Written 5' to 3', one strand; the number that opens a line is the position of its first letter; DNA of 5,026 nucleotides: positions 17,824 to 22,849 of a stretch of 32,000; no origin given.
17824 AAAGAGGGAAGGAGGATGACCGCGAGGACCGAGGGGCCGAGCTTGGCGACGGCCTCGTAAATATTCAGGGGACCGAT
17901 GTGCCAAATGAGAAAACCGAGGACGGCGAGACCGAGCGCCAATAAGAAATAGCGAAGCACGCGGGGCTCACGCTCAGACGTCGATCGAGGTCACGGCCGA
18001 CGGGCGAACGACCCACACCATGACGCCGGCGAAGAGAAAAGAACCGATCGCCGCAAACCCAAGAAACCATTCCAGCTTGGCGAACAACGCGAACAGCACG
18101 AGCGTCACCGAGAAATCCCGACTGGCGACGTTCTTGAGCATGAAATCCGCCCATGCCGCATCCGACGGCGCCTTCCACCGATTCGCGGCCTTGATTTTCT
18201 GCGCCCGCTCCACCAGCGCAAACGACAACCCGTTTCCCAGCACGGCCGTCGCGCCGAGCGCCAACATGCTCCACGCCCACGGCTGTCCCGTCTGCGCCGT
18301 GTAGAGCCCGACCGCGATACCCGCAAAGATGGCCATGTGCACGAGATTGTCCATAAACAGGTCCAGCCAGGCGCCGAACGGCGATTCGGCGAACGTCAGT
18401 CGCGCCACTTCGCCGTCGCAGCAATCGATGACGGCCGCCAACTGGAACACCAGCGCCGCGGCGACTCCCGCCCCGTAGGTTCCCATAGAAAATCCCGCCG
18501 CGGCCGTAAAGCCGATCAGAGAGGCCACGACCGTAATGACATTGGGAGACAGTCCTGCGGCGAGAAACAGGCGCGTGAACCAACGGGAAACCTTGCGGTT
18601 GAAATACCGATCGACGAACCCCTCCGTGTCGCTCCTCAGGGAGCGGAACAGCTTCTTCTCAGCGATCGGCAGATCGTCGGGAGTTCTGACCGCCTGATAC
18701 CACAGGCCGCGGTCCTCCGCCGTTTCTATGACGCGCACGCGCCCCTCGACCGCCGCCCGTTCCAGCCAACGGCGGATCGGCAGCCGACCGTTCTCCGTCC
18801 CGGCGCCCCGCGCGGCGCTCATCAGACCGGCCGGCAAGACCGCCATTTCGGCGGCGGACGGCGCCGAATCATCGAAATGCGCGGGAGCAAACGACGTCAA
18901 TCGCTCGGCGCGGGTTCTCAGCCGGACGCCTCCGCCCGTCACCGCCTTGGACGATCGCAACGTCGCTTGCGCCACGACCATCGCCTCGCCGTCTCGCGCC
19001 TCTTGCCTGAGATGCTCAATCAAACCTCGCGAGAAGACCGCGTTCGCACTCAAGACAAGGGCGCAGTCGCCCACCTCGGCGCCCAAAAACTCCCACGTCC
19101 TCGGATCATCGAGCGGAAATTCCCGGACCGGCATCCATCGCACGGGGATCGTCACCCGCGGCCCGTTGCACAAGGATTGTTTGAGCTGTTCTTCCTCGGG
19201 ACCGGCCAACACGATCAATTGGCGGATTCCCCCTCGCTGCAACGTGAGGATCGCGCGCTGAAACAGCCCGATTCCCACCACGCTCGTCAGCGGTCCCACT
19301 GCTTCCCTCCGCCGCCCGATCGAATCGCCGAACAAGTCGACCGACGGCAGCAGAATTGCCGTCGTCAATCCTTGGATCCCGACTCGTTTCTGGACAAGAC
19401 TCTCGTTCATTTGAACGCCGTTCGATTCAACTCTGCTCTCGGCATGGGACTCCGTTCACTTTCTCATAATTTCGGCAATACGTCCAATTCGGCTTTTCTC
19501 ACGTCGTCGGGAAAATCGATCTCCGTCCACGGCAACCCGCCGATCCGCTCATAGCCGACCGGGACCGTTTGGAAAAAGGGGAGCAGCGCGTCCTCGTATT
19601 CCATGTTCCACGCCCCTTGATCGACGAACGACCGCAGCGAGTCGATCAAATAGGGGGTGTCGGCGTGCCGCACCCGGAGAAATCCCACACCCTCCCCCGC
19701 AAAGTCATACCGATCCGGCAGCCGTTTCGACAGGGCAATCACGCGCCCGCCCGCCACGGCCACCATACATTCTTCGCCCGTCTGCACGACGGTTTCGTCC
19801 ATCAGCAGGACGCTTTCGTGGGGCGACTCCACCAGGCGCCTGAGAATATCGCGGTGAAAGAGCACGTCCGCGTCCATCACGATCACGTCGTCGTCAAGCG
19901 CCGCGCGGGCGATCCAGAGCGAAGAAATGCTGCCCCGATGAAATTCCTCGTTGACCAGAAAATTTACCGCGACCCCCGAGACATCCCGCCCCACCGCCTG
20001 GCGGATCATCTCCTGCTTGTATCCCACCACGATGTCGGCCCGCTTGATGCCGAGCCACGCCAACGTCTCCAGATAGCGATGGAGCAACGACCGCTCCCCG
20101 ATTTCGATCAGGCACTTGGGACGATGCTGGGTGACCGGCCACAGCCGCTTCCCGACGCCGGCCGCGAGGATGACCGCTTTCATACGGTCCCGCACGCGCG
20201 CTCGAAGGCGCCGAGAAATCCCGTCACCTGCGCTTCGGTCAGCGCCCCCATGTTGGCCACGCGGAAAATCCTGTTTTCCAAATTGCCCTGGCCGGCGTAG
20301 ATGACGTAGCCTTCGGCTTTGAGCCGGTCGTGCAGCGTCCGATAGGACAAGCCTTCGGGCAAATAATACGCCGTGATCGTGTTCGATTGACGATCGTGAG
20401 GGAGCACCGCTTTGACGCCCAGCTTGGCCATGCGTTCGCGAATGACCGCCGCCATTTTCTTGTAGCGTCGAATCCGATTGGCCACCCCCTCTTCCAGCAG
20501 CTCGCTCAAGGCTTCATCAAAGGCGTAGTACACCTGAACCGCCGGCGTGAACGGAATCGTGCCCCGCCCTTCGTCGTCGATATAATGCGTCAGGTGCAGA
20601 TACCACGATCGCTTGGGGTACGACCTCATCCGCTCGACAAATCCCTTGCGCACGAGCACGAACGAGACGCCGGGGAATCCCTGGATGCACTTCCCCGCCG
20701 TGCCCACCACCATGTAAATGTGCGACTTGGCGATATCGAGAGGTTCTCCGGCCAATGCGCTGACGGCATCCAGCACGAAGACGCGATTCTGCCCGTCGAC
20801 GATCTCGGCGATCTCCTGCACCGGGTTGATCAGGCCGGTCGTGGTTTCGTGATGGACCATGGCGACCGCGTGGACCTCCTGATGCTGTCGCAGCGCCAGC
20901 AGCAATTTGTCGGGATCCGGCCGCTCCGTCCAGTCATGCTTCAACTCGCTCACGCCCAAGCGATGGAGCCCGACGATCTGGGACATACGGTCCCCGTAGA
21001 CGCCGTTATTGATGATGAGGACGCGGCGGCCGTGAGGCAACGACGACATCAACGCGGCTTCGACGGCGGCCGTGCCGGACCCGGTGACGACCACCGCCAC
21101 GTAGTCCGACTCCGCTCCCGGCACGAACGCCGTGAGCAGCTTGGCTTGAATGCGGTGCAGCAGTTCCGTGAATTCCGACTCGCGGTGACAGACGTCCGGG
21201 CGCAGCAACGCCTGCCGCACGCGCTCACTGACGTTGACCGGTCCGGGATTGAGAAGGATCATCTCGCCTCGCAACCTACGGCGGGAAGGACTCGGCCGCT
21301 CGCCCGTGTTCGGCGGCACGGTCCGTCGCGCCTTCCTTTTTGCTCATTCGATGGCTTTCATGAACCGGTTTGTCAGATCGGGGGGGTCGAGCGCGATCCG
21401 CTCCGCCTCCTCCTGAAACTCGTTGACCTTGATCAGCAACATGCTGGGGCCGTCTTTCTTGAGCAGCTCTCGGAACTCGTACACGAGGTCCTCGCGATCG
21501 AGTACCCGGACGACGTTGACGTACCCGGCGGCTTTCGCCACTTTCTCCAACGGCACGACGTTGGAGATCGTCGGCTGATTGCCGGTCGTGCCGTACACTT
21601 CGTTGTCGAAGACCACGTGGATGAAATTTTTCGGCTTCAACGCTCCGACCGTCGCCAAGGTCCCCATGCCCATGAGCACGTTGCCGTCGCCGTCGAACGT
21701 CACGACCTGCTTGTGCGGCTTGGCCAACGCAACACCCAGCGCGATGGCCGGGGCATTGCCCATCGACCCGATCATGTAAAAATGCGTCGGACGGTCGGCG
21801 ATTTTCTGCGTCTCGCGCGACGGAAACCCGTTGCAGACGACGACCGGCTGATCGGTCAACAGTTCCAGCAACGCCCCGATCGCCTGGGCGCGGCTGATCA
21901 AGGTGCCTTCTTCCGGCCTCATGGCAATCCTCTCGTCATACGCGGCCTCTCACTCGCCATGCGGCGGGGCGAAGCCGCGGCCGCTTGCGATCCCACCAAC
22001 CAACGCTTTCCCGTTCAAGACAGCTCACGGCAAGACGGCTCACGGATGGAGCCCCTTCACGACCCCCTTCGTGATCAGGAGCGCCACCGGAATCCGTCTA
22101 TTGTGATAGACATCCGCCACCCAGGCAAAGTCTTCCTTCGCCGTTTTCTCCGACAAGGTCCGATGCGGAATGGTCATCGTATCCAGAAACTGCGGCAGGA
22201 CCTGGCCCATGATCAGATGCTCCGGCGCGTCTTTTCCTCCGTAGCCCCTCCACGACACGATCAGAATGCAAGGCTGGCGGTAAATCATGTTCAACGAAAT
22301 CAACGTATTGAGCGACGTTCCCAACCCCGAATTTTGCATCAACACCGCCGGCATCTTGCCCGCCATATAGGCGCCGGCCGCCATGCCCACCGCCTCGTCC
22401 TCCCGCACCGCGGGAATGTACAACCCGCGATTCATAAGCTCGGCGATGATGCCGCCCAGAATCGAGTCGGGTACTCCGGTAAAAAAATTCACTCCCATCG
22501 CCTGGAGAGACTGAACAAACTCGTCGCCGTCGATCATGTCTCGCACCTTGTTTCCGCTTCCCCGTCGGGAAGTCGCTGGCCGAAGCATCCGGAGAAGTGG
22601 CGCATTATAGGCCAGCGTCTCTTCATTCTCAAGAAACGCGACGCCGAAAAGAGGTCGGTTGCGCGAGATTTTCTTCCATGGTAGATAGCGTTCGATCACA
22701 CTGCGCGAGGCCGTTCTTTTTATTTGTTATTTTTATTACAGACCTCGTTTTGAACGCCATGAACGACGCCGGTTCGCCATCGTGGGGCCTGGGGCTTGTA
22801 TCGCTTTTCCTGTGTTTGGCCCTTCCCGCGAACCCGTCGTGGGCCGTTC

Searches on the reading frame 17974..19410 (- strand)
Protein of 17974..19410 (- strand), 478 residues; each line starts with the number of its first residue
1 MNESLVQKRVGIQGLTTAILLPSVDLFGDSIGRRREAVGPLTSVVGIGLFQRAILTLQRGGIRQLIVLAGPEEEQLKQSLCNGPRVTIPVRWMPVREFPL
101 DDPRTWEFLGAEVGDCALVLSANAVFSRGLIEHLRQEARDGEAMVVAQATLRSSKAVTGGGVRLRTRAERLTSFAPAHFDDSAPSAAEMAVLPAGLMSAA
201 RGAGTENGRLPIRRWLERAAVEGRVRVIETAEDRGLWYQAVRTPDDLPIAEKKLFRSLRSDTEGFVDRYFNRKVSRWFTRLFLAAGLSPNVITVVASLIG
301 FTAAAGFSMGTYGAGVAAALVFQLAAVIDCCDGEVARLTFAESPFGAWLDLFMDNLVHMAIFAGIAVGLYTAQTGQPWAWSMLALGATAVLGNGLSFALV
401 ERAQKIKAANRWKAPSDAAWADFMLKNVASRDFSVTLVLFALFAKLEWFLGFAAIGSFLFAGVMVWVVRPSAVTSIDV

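Call 3: search_protein_families(library=pfam, proteins=[window:17974-19410:-], max_evalue=0.01)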
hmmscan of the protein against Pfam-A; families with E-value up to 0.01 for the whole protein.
window:17974-19410:- (478 aa): 1 family
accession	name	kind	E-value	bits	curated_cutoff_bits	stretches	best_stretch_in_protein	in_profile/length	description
PF01066.26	CDP-OH_P_transf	-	3.1e-11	44.3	22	1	288-447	3-122/152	CDP-alcohol phosphatidyltransferase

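Call 4: search_protein_families(library=ncbifam, proteins=[window:17974-19410:-], max_evalue=0.01)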
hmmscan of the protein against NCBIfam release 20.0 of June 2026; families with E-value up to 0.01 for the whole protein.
window:17974-19410:- (478 aa): 8 families
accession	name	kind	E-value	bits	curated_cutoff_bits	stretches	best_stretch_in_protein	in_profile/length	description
NF041135.1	IPPtranDIPPsyn_Thcocales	equivalog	6.2e-27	94.6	580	1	231-390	194-348/419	bifunctional L-myo-inositol-1-phosphate cytidylyltransferase/CDP-L-myo-inositol myo-inositolphosphotransferase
NF040950.1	archin_ph_syn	equivalog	1.2e-15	57.9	180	1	274-384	11-116/191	archaetidylinositol phosphate synthase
NF045883.1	PIPSynth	equivalog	1.5e-13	50.9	170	1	268-381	4-117/197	phosphatidylinositol phosphate synthase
NF052561.1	PIPSynBT1523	equivalog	1.6e-06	28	350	1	273-369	11-114/232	hypothetical protein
TIGR00473.1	pssA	equivalog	0.00022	21.3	107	1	294-356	2-61/153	CDP-diacylglycerol--serine O-phosphatidyltransferase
NF008090.0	PRK10832.1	equivalog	0.00062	19.9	304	1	298-360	16-78/182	CDP-diacylglycerol--glycerol-3-phosphate 3-phosphatidyltransferase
TIGR00560.1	pgsA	equivalog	0.00084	19.9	109.1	1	308-378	26-92/183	CDP-diacylglycerol--glycerol-3-phosphate 3-phosphatidyltransferase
NF053678.1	ClpnSynClsA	equivalog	0.0049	17.1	240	1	313-367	28-82/180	cardiolipin synthase ClsA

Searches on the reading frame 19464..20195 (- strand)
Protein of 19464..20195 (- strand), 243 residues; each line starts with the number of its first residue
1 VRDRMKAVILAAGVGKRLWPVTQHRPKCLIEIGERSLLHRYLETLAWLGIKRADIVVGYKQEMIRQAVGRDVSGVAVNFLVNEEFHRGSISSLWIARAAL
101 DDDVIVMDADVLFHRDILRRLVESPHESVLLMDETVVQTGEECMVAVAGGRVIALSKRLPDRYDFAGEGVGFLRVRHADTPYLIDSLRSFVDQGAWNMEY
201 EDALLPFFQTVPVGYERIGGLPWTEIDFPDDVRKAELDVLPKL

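Call 3: search_protein_families(library=pfam, proteins=[window:19464-20195:-], max_evalue=0.01)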
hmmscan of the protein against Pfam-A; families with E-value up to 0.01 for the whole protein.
window:19464-20195:- (243 aa): 2 families
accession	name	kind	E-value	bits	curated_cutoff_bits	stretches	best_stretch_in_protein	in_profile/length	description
PF00483.29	NTP_transferase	-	3e-14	53.6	21.2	1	6-121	1-120/245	Nucleotidyl transferase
PF12804.13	NTP_transf_3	-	2.9e-12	47.5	27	1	7-126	1-112/160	MobA-like NTP transferase domain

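Call 4: search_protein_families(library=ncbifam, proteins=[window:19464-20195:-], max_evalue=0.01)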
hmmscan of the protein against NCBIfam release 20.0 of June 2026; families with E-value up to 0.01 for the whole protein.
window:19464-20195:- (243 aa): 32 families (the best 25 are shown)
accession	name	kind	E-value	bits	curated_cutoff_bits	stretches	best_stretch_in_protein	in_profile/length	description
TIGR03992.1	Arch_glmU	subfamily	1.6e-27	96.4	292.1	1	5-156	1-150/393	bifunctional sugar-1-phosphate nucleotidylyltransferase/acetyltransferase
NF041313.1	UDPGP_AglF_Halo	equivalog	1e-24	87.3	400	1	5-147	1-145/234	UTP--glucose-1-phosphate uridylyltransferase AglF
NF041135.1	IPPtranDIPPsyn_Thcocales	equivalog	3.6e-21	75.6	580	1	5-237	1-215/419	bifunctional L-myo-inositol-1-phosphate cytidylyltransferase/CDP-L-myo-inositol myo-inositolphosphotransferase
NF041173.1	Sug_nt_acttase_Thmprot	equivalog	1.2e-14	54.1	600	1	5-130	1-125/405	bifunctional sugar-1-phosphate nucleotidylyltransferase/acetyltransferase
TIGR01208.1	rmlA_long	equivalog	1.1e-13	50.9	320.25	1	6-124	1-120/353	glucose-1-phosphate thymidylyltransferase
NF045761.1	NAMPUrTaseMurU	equivalog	3.3e-12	46.7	250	1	5-80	1-77/226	N-acetylmuramate alpha-1-phosphate uridylyltransferase MurU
NF045665.1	NTPtran_DVU1551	equivalog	1.4e-11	44.1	315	1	5-120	1-111/359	DVU_1551 family NTP transferase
NF038362.1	Sden_1164_fam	equivalog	6.6e-11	42.2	300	1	7-181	4-190/266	Sden_1164 family protein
NF049965.1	GlMnHpPGnyltfHddC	equivalog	1e-10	41.6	300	1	5-118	1-113/221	D-glycero-D-manno-heptose 1-phosphate guanosyltransferase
TIGR01173.1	glmU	equivalog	1.2e-10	40.8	366.85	1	5-128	1-120/452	bifunctional UDP-N-acetylglucosamine diphosphorylase/glucosamine-1-phosphate N-acetyltransferase GlmU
TIGR02623.1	G1P_cyt_trans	equivalog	2e-10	40.5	300.25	1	5-66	1-62/255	glucose-1-phosphate cytidylyltransferase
NF010933.0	PRK14353.1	equivalog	2.8e-10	39.4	505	1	4-154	5-148/453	bifunctional UDP-N-acetylglucosamine diphosphorylase/glucosamine-1-phosphate N-acetyltransferase GlmU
NF010932.0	PRK14352.1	equivalog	3.4e-10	39.2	611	1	5-127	7-128/488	bifunctional UDP-N-acetylglucosamine diphosphorylase/glucosamine-1-phosphate N-acetyltransferase GlmU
NF010940.0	PRK14360.1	equivalog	4.1e-09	35.5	602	1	7-125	4-119/452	bifunctional UDP-N-acetylglucosamine diphosphorylase/glucosamine-1-phosphate N-acetyltransferase GlmU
NF052502.1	man1P_GTase_Rv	exception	4.9e-09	35.5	440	1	6-121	2-118/352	mannose-1-phosphate guanylyltransferase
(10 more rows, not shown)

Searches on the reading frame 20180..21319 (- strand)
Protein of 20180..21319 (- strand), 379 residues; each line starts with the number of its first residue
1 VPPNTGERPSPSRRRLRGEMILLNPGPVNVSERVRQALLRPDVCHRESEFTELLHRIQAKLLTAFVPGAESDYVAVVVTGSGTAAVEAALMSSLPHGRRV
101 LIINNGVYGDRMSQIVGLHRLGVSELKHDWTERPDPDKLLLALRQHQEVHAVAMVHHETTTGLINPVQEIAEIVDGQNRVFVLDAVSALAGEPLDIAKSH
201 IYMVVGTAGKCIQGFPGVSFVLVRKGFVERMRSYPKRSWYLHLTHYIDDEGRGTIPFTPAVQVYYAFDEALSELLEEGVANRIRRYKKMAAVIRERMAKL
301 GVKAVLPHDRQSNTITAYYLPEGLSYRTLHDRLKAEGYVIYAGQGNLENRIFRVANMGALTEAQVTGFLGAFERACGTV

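Call 3: search_protein_families(library=pfam, proteins=[window:20180-21319:-], max_evalue=0.01)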
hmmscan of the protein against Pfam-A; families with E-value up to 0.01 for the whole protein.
window:20180-21319:- (379 aa): 2 families
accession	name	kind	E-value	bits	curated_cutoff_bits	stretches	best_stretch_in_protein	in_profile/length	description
PF00266.25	Aminotran_5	-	1.4e-17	64.2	21.5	1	44-342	35-337/371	Aminotransferase class-V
PF01053.26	Cys_Met_Meta_PP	-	0.0047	16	27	1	75-176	69-162/381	Cys/Met metabolism PLP-dependent enzyme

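Call 4: search_protein_families(library=ncbifam, proteins=[window:20180-21319:-], max_evalue=0.01)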
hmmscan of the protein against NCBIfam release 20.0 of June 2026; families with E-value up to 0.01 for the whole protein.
window:20180-21319:- (379 aa): 25 families
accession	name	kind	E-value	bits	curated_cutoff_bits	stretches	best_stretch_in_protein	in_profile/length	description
TIGR03301.1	PhnW-AepZ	equivalog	6.2e-104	348.2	360.8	1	21-373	1-352/355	2-aminoethylphosphonate aminotransferase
NF010006.0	PRK13479.1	equivalog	5.6e-79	265.9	296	1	18-375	4-360/369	2-aminoethylphosphonate--pyruvate transaminase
TIGR02326.1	transamin_PhnW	equivalog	1e-76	258.4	400.8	1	19-375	3-359/363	2-aminoethylphosphonate--pyruvate transaminase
NF046070.1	PyrdoxPyrvTramin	equivalog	2.9e-51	174.5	600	1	19-362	5-349/369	pyridoxamine--pyruvate transaminase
NF045640.1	AspGlyoxATaseBhcA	equivalog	1.5e-41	142.6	650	1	24-369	9-357/395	L-aspartate--glyoxylate aminotransferase BhcA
TIGR04343.1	egtE_PLP_lyase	equivalog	3.4e-11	42.6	400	1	75-336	73-326/370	ergothioneine biosynthesis PLP-dependent enzyme EgtE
TIGR03402.1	FeS_nifS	equivalog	4e-10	39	530.75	1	75-227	61-214/379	cysteine desulfurase NifS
TIGR01364.1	serC_1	equivalog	4e-09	35.8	443.6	1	42-287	35-265/358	phosphoserine transaminase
TIGR01977.1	am_tr_V_EF2568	hypoth_equivalog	3e-08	33.1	377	1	75-225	64-214/376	cysteine desulfurase family protein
NF003764.0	PRK05355.1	equivalog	1.1e-07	31.1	253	1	43-288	39-265/357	3-phosphoserine/phosphohydroxythreonine transaminase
TIGR03235.1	DNA_S_dndA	equivalog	1.6e-07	31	480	1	123-316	115-296/353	cysteine desulfurase DndA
TIGR01979.1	sufS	subfamily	1.6e-06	27.2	475.1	1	146-233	157-243/403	SufS family cysteine desulfurase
NF002841.0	PRK03080.1-2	equivalog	5.8e-06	25.5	477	1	63-239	57-222/389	phosphoserine transaminase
TIGR03403.1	nifS_epsilon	equivalog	7.7e-06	25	587.7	1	151-226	143-217/382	NifS family cysteine desulfurase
TIGR01366.1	serC_3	equivalog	5.3e-05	22.6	401.65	1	144-271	124-250/361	phosphoserine transaminase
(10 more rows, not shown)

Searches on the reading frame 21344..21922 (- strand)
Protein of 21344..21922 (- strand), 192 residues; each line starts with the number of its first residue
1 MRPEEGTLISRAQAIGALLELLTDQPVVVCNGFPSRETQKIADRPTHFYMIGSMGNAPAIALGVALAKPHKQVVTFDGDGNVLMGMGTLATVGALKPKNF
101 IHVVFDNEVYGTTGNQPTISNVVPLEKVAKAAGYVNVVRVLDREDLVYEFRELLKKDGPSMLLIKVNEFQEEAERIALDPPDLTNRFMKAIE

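Call 3: search_protein_families(library=pfam, proteins=[window:21344-21922:-], max_evalue=0.01)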
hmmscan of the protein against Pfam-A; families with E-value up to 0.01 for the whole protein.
window:21344-21922:- (192 aa): 1 family
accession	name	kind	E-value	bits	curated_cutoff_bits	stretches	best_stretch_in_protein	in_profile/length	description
PF02775.26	TPP_enzyme_C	-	1.1e-21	77.6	21.9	1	44-162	17-149/151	Thiamine pyrophosphate enzyme, C-terminal TPP binding domain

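Call 4: search_protein_families(library=ncbifam, proteins=[window:21344-21922:-], max_evalue=0.01)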
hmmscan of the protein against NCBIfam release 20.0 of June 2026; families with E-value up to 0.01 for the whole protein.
window:21344-21922:- (192 aa): 50 families (the best 25 are shown)
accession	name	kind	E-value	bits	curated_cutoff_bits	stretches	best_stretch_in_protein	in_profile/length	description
TIGR03846.1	sulfopy_beta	equivalog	5.2e-55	186.2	221.5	1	11-191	1-181/182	sulfopyruvate decarboxylase subunit beta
TIGR03297.1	Ppyr-DeCO2ase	equivalog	7.7e-50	169.9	312.5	1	7-189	169-358/360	phosphonopyruvate decarboxylase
NF004813.0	PRK06163.1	equivalog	5.2e-37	127.5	240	1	8-191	12-196/202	hypothetical protein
NF005114.0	PRK06546.1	equivalog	4e-11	42.1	893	1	48-164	404-527/578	pyruvate dehydrogenase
NF006591.0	PRK09124.1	equivalog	2.3e-09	36.1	792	1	49-168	405-531/574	ubiquinone-dependent pyruvate dehydrogenase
NF006052.0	PRK08199.1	subfamily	3.2e-09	35.6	539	1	51-112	414-474/559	thiamine pyrophosphate protein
TIGR04377.1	myo_inos_iolD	equivalog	4.6e-09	35.5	715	1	6-115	388-502/616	3D-(3,5/4)-trihydroxycyclohexane-1,2-dione acylhydrolase (decyclizing)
NF006203.0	PRK08327.1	equivalog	4.4e-08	32.1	456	1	17-113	394-494/571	thiamine pyrophosphate-requiring protein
NF006122.0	PRK08266.1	subfamily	5e-08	31.9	571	1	52-166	402-524/543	hypothetical protein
NF006016.1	PRK08155.1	equivalog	6.8e-08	31.4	870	1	51-119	408-475/554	acetolactate synthase large subunit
TIGR02177.1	PorB_KorB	subfamily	9.9e-08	31.8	261.9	1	49-123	50-126/286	2-oxoacid:acceptor oxidoreductase, beta subunit, pyruvate/2-ketoisovalerate family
NF041171.1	Oxoac_fdxbeta_Archa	equivalog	1.3e-07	31.2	423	1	54-121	57-126/296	2-oxoacid:ferredoxin oxidoreductase subunit beta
NF005039.0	PRK06456.1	equivalog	2.6e-07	29.5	868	1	51-111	420-479/572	acetolactate synthase large subunit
TIGR00118.1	acolac_lg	equivalog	3.1e-07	29.2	538.35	1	51-168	409-536/557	biosynthetic-type acetolactate synthase large subunit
NF005470.0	PRK07064.1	equivalog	5.8e-07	28.9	495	1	43-114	398-468/552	thiamine pyrophosphate-binding protein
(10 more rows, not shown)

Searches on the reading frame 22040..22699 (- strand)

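Call 3: search_protein_families(library=pfam, proteins=[window:22040-22699:-], max_evalue=0.01)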
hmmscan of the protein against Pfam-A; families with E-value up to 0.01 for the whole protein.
window:22040-22699:- (219 aa): 2 families
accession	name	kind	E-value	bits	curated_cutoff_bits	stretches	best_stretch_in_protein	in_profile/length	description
PF02776.23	TPP_enzyme_N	-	1.1e-08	35.3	26.8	1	59-157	5-106/119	Thiamine pyrophosphate enzyme, N-terminal TPP binding domain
PF02779.29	Transket_pyr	-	0.00019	21.5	27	1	98-161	55-121/174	Transketolase, pyrimidine binding domain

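Call 4: search_protein_families(library=ncbifam, proteins=[window:22040-22699:-], max_evalue=0.01)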
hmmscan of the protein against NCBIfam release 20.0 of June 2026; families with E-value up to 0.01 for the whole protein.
window:22040-22699:- (219 aa): 2 families
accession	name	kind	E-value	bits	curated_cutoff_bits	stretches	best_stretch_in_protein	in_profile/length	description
TIGR03297.1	Ppyr-DeCO2ase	equivalog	1.1e-37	129.9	312.5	1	69-215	1-156/360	phosphonopyruvate decarboxylase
TIGR03845.1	sulfopyru_alph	equivalog_domain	2e-32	112.3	147.95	1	61-210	4-156/160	sulfopyruvate decarboxylase subunit alpha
